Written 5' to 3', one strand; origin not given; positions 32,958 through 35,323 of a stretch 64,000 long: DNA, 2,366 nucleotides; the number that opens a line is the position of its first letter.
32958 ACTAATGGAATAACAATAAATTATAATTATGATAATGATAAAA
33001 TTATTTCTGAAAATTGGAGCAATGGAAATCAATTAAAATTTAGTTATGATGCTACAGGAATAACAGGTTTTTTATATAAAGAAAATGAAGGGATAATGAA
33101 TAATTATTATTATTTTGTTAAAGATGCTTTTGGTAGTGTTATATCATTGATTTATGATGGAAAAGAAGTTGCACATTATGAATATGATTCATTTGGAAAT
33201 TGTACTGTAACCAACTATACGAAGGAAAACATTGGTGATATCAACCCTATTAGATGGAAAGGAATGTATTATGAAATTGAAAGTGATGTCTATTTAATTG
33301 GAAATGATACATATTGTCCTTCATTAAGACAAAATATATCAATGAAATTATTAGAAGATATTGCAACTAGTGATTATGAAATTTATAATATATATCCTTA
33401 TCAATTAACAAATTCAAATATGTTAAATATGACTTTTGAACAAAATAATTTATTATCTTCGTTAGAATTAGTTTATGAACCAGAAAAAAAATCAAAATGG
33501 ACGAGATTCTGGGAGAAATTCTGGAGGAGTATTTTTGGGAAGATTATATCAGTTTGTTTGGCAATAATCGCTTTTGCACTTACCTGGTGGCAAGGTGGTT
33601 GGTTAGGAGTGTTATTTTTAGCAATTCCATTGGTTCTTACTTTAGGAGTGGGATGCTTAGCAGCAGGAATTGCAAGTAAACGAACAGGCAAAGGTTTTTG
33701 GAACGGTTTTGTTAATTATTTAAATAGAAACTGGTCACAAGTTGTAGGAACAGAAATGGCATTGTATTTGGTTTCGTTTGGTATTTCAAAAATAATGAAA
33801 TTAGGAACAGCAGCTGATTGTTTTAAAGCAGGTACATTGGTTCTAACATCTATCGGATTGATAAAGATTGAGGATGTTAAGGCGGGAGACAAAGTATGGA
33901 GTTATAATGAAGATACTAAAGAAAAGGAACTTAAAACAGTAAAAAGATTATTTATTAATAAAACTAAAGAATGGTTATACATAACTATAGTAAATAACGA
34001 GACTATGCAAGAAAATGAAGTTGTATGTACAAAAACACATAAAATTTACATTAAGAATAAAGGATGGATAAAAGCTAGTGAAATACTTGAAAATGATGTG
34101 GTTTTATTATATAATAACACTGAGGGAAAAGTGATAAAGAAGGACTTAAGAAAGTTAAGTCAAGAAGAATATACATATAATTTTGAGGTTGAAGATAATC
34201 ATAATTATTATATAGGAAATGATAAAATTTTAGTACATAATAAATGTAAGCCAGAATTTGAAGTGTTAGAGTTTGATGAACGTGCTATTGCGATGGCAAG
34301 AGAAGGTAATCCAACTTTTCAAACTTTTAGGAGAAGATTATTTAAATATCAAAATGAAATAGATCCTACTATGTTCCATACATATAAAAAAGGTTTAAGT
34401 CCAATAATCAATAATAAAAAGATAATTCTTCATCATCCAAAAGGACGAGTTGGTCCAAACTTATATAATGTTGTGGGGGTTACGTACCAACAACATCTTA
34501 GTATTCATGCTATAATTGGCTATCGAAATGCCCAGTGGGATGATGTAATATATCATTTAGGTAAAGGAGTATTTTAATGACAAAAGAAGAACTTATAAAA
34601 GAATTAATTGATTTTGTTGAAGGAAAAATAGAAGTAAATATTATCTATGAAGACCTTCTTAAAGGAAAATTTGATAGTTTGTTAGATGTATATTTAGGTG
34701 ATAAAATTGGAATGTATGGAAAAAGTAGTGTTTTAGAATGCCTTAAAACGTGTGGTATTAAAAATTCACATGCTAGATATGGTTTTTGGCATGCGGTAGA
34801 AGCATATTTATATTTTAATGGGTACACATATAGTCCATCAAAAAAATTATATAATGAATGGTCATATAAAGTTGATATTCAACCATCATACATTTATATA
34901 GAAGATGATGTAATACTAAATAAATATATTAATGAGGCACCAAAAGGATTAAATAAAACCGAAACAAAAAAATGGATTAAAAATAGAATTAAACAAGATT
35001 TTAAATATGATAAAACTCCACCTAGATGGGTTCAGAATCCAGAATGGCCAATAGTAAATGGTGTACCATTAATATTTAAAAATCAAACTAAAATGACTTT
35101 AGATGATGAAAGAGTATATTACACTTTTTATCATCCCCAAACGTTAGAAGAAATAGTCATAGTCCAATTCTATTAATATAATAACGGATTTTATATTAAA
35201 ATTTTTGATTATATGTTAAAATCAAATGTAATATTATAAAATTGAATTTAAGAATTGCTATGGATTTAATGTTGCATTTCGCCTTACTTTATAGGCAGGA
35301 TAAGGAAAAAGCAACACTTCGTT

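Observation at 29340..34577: Unusual Rhs architecture: no trafficking domain, inserted beta-sandwich-like module, TM helices and pretoxin-HINT before an LHH nuclease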

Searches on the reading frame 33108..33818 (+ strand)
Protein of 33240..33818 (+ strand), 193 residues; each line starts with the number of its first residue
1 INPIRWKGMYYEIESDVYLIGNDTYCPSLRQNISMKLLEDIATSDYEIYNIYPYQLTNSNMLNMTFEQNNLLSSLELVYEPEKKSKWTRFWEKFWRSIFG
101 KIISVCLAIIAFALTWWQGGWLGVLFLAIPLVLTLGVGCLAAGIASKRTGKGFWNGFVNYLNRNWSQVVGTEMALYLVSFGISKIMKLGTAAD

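Call 7: search_protein_families(library=pfam, proteins=[window:33240-33818:+], max_evalue=10)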
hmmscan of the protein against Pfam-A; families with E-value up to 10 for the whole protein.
window:33240-33818:+ (193 aa): 4 families
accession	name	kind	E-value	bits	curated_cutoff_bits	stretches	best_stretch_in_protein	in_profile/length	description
PF07331.16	TctB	-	0.015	15.9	29.1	1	73-172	44-117/137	Tripartite tricarboxylate transporter TctB family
PF20990.2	DUF2207_C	-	0.13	12.4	33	1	96-162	138-211/247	Predicted membrane protein (DUF2207) C-terminal domain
PF00487.30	FA_desaturase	-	1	9.5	29.7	1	52-135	86-172/253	Fatty acid desaturase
PF03597.20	FixS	-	2.7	8.3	23.1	1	124-150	2-28/44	Cytochrome oxidase maturation protein cbb3-type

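Call 43: find_related_loci(query=A2, collection=genome_contigs, flank=10000)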
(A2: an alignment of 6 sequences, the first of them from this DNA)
Query A2 (235 aa) in genome_contigs; peptide patterns used: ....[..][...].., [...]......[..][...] (x = any residue, [..] = any of these).
600 stretches matched a pattern (row limit reached: there are more); 118 encode a relative of the query (tblastn E <= 1e-3); the best 80 are kept; 80 distinct loci.
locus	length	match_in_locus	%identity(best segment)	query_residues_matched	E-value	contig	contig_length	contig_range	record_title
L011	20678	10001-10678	36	1-226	7e-46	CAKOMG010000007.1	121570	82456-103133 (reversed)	MAG: uncultured Bacilli bacterium isolate REFINED_METABAT215_TOP10_CONTIGS_1500_ASSEMBLY_K77_MERGED__Hadza_MoBio_hadza-A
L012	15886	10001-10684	36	1-229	9e-36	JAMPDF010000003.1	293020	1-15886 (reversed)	MAG: Prevotella sp. isolate NALB_7821b_9 Scaffold_#3__SCF_003__292736_bp, whole genome shotgun sequence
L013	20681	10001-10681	39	1-210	5e-34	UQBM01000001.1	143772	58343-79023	uncultured Mollicutes bacterium isolate UMGS116 genome assembly, contig: NODE_9_length_143772_cov_45.982166, whole genom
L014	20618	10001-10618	33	24-227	4e-33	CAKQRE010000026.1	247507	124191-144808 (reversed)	MAG: uncultured Clostridia bacterium isolate REFINED_METABAT215_TOP10_CONTIGS_1500_ASSEMBLY_K127_MEGAHIT__Hadza_MoBio_ha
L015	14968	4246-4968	34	3-226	8e-31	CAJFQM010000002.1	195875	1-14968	uncultured Clostridia bacterium isolate Chicken_15_mag_29 genome assembly, contig: MAGpy_11413_15_idba_bin_29_fascaffold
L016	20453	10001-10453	35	1-138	2e-20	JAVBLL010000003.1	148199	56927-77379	MAG: Bacilli bacterium isolate EPI_MAG_00022 c_000013091298, whole genome shotgun sequence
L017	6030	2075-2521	30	1-170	2e-14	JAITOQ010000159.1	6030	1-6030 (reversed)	MAG: Clostridiales bacterium isolate Po218_bin63 k119_3857545, whole genome shotgun sequence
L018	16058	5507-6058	26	1-196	4e-14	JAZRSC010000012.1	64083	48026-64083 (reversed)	MAG: Acutalibacteraceae bacterium isolate T1900045349_YK20190039.MAGScoT_cleanbin_000011 SGB_6736_k141_2489909, whole ge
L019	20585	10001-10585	28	1-191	5e-13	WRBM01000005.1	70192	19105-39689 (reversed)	MAG: Erysipelotrichales bacterium isolate Lab288P1bin79 Ga0131853_10000533, whole genome shotgun sequence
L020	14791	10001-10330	35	1-105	2e-12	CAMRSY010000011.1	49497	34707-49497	MAG TPA_asm: uncultured Clostridia bacterium isolate SRR13573580_bin.13_metawrap_v1.3_MAG genome assembly, contig: NODE.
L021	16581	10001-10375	34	1-122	2e-12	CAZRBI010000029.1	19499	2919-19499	MAG TPA_asm: uncultured Oscillospiraceae bacterium isolate SRP225648_co1_486 genome assembly, contig: NODE_6765_length_1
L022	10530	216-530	33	1-106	5e-12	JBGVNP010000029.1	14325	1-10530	MAG: Eubacteriales bacterium isolate fecal_MAG_231 fecal_MAG_231_contig_0029, whole genome shotgun sequence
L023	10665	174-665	27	1-165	7e-12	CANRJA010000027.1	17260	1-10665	MAG: uncultured Clostridia bacterium isolate Lapin-024__bin85 genome assembly, contig: Lapin-024__NODE_4221_length_17260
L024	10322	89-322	39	1-78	8e-12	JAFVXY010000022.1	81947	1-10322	MAG: Clostridia bacterium isolate RGIG5496 Sheep_Colon.Co__c3420729, whole genome shotgun sequence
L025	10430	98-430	28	1-102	4e-11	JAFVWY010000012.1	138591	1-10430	MAG: Bacilli bacterium isolate RGIG5470 Sheep_Colon-5__c210964, whole genome shotgun sequence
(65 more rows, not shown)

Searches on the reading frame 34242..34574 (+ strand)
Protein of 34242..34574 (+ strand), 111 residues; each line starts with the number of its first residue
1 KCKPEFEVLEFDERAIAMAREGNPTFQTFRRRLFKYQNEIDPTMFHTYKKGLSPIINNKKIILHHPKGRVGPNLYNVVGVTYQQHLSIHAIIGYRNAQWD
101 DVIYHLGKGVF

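Call 7: search_protein_families(library=pfam, proteins=[window:34242-34574:+], max_evalue=10)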
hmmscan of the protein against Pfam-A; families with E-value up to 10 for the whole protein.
window:34242-34574:+ (111 aa): 0 families

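Call 11: search_solved_structures(query=window:34242-34574:+, max_evalue=10, show_alignments=2)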
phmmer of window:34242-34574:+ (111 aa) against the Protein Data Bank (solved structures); distinct sequences matched with E-value up to 10: 1.
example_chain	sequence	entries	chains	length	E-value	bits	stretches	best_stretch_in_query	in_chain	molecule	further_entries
4f2n_A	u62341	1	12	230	1.2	12.6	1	35-83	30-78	Superoxide dismutase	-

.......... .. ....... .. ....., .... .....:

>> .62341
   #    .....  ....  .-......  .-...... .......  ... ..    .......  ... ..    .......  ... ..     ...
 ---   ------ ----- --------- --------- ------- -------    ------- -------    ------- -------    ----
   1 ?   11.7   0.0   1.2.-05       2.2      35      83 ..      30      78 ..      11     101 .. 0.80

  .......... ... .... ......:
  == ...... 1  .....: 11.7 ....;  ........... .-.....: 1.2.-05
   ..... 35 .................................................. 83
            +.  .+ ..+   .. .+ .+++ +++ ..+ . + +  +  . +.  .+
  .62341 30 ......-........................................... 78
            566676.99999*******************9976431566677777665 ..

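Call 26: search_protein_representatives(protein=window:34242-34574:+)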
Query: 111 residues. Proteins with E-value up to 0.001 (for the whole library): 47; up to 1e-10: 23; up to 1e-30: 3. The best 47 are listed.
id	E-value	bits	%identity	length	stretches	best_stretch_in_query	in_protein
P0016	3.8e-37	143.1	62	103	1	9-111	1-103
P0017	2.0e-32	127.9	55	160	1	1-111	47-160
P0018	2.2e-32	127.8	56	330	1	2-111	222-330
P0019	1.9e-30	121.5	61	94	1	18-111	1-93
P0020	9.6e-30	119.2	59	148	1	3-110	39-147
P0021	4.5e-27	110.6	55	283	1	2-111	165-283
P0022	1.7e-23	99.1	88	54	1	60-111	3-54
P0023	3.6e-21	91.6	62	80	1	3-73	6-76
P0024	7.2e-21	90.6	65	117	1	46-111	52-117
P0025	2.9e-20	88.7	52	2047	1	3-106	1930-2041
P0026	1.4e-19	86.5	79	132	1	9-60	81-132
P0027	7.7e-19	84.1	71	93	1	56-111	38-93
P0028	3.3e-18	82.1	74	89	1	58-111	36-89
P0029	1.6e-16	76.6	50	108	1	23-108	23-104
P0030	2.7e-16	75.9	73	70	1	31-81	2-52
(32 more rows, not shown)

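Call 30: search_protein_families(library=pfam, alignment_id=A1, max_evalue=1)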
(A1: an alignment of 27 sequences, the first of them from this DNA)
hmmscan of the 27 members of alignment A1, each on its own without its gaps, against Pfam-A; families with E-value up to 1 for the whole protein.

A. member 1, seq(111 aa): 0 families

B. families by the number of members that match (of 27 scanned): 5 families
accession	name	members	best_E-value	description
PF14411.12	LHH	18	7.3e-09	A nuclease of the HNH/ENDO VII superfamily with conserved LHH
PF21431.3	Col-Pyo_DNase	7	0.00065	Colicin/Pyocin-S2, DNase domain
PF15637.11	Tox-HNH-HHH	4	0.001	HNH/Endo VII superfamily nuclease toxin with a HHH motif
PF17719.6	DUF5564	1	0.0059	Family of unknown function (DUF5564)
PF09211.15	DUF1958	1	0.045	Domain of unknown function (DUF1958)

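Call 31: search_solved_structures(query=A1, max_evalue=10, show_alignments=3)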
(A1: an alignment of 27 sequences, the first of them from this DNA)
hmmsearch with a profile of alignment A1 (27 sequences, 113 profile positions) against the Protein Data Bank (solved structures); distinct sequences matched with E-value up to 10: 28.
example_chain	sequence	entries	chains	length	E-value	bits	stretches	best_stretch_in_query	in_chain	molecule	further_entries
3fbd_A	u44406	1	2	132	5e-06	30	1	20-93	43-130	Colicin-E7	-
3zfk_A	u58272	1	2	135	6e-06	29.7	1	20-94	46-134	COLICIN-E7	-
1pt3_A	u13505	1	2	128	8.9e-06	29.2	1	20-93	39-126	Colicin E7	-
1mz8_B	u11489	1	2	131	9.5e-06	29.1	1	20-93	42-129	Colicin E7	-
1m08_A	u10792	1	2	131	9.5e-06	29.1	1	20-93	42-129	Colicin E7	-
2jaz_B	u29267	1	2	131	2.6e-05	27.6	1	20-93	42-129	COLICIN E7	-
2jbg_B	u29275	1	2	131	2.7e-05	27.6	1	20-93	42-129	COLICIN E7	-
7cei_B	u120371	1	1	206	5.3e-05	26.7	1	20-93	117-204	PROTEIN (COLICIN E7 IMMUNITY PROTEIN)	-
2erh_B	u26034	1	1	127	7.1e-05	26.2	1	20-92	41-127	Colicin E7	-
4qko_B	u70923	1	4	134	0.00015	25.2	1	22-93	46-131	Pyocin-S2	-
2jb0_B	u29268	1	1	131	0.00038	23.9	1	20-91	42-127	COLICIN E7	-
2ivh_A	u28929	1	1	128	0.00049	23.6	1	20-93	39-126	COLCIN-E7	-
1zns_A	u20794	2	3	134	0.00057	23.3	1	20-93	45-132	Colicin E7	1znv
3u43_B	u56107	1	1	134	0.00071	23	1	20-93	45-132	Colicin-E2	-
4uhp_A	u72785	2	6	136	0.00089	22.7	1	21-95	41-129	LARGE COMPONENT OF PYOCIN AP41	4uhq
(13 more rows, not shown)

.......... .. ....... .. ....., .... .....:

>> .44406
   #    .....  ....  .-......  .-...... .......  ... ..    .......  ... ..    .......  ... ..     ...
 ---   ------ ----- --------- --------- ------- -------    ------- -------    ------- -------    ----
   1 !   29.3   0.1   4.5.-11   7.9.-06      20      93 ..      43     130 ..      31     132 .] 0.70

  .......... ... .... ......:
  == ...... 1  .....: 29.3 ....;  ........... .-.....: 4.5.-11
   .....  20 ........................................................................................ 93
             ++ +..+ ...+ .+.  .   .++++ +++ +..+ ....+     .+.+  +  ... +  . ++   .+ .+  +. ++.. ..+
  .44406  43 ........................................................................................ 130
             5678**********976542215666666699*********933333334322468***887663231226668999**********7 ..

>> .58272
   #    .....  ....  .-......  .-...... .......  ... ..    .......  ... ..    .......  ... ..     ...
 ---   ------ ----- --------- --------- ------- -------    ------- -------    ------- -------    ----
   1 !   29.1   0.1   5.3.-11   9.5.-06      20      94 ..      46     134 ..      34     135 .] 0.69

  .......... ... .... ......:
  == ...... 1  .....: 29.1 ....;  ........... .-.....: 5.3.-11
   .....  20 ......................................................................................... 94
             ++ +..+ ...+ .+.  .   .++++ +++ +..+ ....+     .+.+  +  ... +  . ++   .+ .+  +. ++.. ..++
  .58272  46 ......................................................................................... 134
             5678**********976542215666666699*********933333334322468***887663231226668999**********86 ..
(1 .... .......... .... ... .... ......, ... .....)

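Call 39: predict_structure(alignment_id=A1)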
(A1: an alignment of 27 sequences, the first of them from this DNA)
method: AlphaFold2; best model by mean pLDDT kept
length: 111 residues; sequences in the alignment: 27
mean_pLDDT: 92.9   pTM: 0.85
mean pLDDT of the five models: 92.9, 92.8, 92.2, 90.5, 90.3
residues with pLDDT >= 90: 91; 70-90: 17; 50-70: 3; < 50: 0
segments of 3 or more residues with pLDDT < 50: none
pLDDT, mean of each block of 10 residues (from residue 1): 92 97 96 97 91 92 94 94 96 90 86 63
secondary structure, 60 per line:
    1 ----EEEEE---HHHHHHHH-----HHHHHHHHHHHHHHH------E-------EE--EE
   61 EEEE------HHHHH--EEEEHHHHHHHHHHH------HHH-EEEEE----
elements in order: E5-9 H13-20 H26-40 E59-64 H71-75 E78-81 H82-92 E103-107

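Call 44: fold_search(model_id=the predicted structure, library=pdb)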
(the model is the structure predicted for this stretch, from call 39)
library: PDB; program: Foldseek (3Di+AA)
matches with E <= 10: 29; with E <= 0.001: 0
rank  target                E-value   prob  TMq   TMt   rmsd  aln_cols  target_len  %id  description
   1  3nvr_B                2.1e+00  0.07  0.19  0.12   7.2        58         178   14  Modulating Heme Redox Potential Through Protein-Induced Porphyrin Distortion (released 2010-09-08)
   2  3pie_C                2.9e+00  0.12  0.25  0.03   9.3        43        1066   21  Crystal structure of the 5'->3' exoribonuclease Xrn1, E178Q mutant (released 2011-02-09)
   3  7cgo_Da               3.5e+00  0.01  0.17  0.17  12.4       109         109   10  Cryo-EM structure of the flagellar motor-hook complex from Salmonella (released 2021-04-28)
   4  1evw_A                3.8e+00  0.10  0.27  0.19   4.8        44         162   16  L116A MUTANT OF THE HOMING ENDONUCLEASE I-PPOI COMPLEXED TO HOMING SITE DNA. (released 2000-08-03)
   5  3nvu_A                4.0e+00  0.04  0.20  0.13  10.8        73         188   16  Modulating Heme Redox Potential Through Protein-Induced Porphyrin Distortion (released 2010-09-08)
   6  5fd5_E                4.3e+00  0.02  0.21  0.18  14.1       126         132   13  manganese uptake regulator (released 2016-12-28)
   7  9vlq_C                4.6e+00  0.04  0.24  0.04  11.1        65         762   12  herpes simplex virus type 1 helicase-primase structure in complex with ssDNA, ADP and magnesium ion (released 2026-01-21)
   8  8wkq_UI               4.9e+00  0.01  0.15  0.12  14.2       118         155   14  Cryo-EM structure of the MS ring (C1) with export apparatus and proximal rod within the flagellar motor-hook complex  (released 2024-09-04)
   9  9de9_A                5.2e+00  0.03  0.17  0.23  11.8        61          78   21  Crystal Structure of HE-B11 (released 2025-03-26)
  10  9e5c_7j               5.6e+00  0.05  0.24  0.26   7.7        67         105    9  Cryo-EM structure of 96 nm repeat of microtubule doublet from T. brucei flagellum (released 2025-03-12)
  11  2o6m_A                5.6e+00  0.05  0.27  0.20  11.2        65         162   12  H98Q mutant of the homing endonuclease I-PPOI complexed with DNA (released 2007-10-30)
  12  5fd5_C                5.6e+00  0.01  0.18  0.15  13.9       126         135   13  manganese uptake regulator (released 2016-12-28)
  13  8zds_B                5.6e+00  0.01  0.17  0.09  13.3       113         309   15  Structure of the Salmonella flagellar MS-ring with C11 symmetry applied (released 2025-01-01)
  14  5fd5_D                6.3e+00  0.01  0.18  0.16  14.7       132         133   12  manganese uptake regulator (released 2016-12-28)
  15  7d9t_B                7.2e+00  0.02  0.17  0.05   7.2        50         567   18  Structure of human soluble guanylate cyclase in the cinciguat-bound inactive state (released 2021-08-11)
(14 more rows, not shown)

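Call 81: find_encoding_contigs(protein=P0025, flank=4000, max_places=2)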
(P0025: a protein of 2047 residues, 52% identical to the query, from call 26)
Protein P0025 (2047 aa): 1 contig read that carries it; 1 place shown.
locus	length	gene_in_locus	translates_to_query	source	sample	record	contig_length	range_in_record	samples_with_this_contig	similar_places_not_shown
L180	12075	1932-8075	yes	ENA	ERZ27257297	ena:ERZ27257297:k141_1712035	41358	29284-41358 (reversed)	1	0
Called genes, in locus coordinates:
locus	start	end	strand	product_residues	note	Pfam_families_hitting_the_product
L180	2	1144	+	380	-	?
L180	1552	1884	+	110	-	-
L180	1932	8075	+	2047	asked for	PF05593:RHS_repeat (faint), PF25023:TEN_YD-shell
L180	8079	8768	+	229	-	-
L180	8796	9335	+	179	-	-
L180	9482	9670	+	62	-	-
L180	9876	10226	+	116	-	-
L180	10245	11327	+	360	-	-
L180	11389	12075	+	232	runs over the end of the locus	PF00535:Glycos_transf_2, PF10111:Glyco_tranf_2_2, PF13641:Glyco_tranf_2_3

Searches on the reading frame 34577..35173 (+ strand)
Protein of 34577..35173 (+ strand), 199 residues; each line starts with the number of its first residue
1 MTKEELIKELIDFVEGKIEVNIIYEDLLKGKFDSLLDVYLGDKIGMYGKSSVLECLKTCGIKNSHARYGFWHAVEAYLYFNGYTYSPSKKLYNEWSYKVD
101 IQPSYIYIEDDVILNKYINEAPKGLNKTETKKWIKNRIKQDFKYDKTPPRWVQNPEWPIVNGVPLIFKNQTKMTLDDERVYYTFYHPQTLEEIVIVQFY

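Call 3: search_protein_families(library=pfam, proteins=[window:34577-35173:+], max_evalue=0.01)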
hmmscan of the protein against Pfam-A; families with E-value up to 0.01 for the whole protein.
window:34577-35173:+ (199 aa): 0 families

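Call 4: search_protein_families(library=ncbifam, proteins=[window:34577-35173:+], max_evalue=0.01)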
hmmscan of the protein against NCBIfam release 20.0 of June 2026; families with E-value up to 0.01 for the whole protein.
window:34577-35173:+ (199 aa): 0 families

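Call 68: search_protein_families(library=phrogs, proteins=[window:34577-35173:+], max_evalue=0.001)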
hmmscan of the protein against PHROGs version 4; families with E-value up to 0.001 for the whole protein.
window:34577-35173:+ (199 aa): 0 families

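Call 88: search_protein_families(library=padloc, proteins=[window:34577-35173:+], max_evalue=0.001)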
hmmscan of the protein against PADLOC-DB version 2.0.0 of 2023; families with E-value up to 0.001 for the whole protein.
window:34577-35173:+ (199 aa): 0 families
